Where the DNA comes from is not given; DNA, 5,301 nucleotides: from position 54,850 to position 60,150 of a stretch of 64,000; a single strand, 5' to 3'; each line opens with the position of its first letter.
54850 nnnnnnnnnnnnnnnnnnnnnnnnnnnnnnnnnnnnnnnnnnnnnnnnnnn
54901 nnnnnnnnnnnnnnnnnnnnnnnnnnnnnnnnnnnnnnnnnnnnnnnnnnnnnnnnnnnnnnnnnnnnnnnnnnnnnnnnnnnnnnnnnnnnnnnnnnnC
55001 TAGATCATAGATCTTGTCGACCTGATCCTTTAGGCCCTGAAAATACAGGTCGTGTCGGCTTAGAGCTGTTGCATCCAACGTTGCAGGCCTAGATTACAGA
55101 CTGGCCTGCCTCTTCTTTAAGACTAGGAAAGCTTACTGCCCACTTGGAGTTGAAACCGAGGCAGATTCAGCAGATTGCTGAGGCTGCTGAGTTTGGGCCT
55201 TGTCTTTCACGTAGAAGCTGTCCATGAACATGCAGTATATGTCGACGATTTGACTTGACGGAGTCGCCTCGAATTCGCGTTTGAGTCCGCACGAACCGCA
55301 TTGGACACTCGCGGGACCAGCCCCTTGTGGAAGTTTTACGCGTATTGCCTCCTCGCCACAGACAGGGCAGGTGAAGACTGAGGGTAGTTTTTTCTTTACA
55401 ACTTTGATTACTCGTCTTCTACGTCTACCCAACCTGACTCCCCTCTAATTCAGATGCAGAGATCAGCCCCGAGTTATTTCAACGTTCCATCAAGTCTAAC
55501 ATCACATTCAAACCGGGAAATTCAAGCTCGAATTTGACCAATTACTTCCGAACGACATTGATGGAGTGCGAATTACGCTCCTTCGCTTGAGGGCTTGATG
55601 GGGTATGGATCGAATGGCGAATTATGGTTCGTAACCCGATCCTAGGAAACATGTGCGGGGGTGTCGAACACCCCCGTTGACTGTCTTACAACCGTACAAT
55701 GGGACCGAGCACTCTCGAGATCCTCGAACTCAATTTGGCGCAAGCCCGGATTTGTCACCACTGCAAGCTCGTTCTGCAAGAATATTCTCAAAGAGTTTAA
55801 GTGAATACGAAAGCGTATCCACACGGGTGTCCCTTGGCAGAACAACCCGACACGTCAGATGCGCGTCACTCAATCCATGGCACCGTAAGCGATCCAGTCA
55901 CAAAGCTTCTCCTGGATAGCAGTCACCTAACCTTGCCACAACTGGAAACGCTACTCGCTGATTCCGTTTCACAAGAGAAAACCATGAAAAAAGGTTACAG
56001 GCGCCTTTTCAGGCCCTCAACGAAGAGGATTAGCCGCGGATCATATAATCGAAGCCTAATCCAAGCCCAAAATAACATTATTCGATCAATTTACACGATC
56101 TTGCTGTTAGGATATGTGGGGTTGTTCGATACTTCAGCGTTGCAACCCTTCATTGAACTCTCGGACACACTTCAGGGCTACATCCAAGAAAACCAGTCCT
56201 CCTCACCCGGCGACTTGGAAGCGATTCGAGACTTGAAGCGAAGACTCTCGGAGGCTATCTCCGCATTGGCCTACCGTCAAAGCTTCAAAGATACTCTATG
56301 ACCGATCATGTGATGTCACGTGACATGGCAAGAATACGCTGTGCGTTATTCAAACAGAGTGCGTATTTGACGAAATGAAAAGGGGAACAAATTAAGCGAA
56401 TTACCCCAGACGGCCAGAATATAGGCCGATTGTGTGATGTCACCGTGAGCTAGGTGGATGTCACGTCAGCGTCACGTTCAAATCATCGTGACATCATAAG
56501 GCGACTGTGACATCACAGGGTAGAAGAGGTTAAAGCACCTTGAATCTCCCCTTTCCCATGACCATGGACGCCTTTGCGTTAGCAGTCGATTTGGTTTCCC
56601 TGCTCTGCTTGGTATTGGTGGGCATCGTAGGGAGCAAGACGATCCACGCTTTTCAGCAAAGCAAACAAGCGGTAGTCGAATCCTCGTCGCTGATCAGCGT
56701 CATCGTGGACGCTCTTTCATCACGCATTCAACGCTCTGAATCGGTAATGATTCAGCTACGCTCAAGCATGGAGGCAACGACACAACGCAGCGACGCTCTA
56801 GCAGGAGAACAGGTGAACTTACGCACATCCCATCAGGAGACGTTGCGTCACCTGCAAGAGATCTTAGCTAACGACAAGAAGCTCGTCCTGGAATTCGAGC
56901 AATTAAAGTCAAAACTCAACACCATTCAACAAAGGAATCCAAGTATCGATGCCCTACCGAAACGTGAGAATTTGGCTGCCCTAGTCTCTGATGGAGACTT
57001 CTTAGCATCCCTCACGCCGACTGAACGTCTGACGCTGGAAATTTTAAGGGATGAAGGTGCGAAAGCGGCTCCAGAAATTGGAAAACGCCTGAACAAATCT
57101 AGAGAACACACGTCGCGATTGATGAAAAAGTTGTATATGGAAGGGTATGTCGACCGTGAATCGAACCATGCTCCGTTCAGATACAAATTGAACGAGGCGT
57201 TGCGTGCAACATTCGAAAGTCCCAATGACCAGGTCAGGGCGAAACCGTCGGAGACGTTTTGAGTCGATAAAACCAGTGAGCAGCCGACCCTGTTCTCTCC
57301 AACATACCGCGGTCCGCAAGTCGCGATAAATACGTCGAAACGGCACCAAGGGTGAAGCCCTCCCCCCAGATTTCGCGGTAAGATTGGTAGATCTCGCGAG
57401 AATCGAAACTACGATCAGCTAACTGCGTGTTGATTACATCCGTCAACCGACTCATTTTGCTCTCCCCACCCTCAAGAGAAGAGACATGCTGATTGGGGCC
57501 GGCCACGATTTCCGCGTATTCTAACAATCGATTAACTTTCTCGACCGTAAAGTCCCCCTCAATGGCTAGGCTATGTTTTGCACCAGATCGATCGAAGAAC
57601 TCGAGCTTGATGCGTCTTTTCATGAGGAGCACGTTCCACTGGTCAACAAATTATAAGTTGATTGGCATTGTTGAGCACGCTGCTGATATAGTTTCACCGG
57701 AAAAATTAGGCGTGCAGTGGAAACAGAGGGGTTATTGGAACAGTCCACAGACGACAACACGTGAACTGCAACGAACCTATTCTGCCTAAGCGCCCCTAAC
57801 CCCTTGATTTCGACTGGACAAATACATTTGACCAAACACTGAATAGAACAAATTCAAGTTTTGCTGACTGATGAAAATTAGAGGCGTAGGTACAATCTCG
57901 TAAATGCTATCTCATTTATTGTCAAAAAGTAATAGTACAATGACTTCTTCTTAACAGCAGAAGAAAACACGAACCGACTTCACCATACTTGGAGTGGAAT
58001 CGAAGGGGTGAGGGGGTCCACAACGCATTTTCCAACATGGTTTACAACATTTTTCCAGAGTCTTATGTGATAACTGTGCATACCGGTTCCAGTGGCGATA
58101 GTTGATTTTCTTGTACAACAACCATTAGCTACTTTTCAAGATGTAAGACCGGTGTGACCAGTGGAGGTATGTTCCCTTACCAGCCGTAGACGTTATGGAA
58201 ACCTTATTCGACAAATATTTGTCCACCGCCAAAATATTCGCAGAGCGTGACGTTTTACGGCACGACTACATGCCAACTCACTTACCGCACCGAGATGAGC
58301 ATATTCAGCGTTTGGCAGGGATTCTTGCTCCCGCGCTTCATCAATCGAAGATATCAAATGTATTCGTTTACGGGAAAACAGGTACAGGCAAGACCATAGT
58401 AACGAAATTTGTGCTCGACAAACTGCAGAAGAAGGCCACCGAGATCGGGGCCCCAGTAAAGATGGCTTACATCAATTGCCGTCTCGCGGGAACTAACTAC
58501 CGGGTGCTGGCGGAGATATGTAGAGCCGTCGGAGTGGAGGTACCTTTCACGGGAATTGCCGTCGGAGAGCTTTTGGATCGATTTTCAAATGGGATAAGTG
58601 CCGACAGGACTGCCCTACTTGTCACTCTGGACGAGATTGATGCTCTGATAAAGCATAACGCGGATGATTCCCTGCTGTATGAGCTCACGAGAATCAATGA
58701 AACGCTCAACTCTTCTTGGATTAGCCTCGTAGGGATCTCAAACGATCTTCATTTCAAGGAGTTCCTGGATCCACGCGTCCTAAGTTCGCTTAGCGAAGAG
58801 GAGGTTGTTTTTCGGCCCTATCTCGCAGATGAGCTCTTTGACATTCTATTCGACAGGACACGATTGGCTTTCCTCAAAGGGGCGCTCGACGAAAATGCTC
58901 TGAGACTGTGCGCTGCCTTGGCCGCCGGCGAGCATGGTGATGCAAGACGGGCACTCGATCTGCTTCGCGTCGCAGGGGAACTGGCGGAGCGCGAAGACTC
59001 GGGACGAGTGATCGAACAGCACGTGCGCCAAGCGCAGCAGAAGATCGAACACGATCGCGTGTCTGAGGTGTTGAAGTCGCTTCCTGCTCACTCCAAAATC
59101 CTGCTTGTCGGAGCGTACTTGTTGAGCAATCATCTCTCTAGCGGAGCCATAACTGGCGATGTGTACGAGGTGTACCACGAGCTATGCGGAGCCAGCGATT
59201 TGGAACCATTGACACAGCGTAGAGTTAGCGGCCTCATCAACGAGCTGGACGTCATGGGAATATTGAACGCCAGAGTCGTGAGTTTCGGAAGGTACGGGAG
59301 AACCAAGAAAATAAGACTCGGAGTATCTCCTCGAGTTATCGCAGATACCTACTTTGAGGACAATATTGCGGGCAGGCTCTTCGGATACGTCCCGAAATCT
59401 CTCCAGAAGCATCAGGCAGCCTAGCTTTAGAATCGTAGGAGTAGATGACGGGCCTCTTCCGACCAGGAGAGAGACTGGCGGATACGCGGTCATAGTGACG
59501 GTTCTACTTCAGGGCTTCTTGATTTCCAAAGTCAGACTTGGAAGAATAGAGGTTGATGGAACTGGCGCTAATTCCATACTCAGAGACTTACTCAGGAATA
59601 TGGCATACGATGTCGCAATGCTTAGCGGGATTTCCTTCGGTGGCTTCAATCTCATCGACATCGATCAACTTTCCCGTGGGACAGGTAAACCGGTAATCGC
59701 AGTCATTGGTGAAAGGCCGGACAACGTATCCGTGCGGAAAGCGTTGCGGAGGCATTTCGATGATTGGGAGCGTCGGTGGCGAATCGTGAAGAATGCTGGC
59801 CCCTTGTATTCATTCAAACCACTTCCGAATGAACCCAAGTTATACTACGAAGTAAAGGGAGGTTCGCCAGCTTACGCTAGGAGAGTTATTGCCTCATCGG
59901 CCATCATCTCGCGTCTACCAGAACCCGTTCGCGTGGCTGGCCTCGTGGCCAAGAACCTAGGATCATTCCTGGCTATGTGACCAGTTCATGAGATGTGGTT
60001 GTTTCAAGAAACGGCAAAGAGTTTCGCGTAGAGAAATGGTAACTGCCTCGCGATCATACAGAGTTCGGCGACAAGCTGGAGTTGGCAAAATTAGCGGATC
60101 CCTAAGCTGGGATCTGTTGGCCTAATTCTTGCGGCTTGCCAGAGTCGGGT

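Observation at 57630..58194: oriC: ORB and mini-ORB elements with AT-rich DUE upstream of cdc6, inside a replication gene neighbourhood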

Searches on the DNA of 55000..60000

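Call 33: search_rna_families(source=window, start=55000, end=60000, threshold=evalue, max_evalue=1)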
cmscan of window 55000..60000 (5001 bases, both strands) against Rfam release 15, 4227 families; matches with E-value up to 1: 0.
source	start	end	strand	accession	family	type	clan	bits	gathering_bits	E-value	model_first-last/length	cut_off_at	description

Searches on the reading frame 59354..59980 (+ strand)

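Call 3: search_protein_families(library=pfam, proteins=[window:59354-59980:+], max_evalue=0.01)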
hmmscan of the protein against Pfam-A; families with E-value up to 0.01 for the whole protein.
window:59354-59980:+ (208 aa): 1 family
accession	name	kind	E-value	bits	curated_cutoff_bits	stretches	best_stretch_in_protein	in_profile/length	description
PF01949.23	Endo_dU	-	2.1e-42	145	32.7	1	24-202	2-181/182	Endonuclease dU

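Call 19: search_protein_families(library=ncbifam, proteins=[window:59354-59980:+], max_evalue=0.1)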
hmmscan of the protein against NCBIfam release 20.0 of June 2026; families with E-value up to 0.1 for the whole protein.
window:59354-59980:+ (208 aa): 2 families
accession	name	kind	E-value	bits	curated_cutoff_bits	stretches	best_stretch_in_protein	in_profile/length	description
NF001977.0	PRK00766.1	equivalog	1.6e-39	135.3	235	1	22-200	7-184/195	hypothetical protein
NF052283.1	EndoDuHalo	equivalog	7.8e-11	41.9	200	1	51-205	33-183/186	endonuclease dU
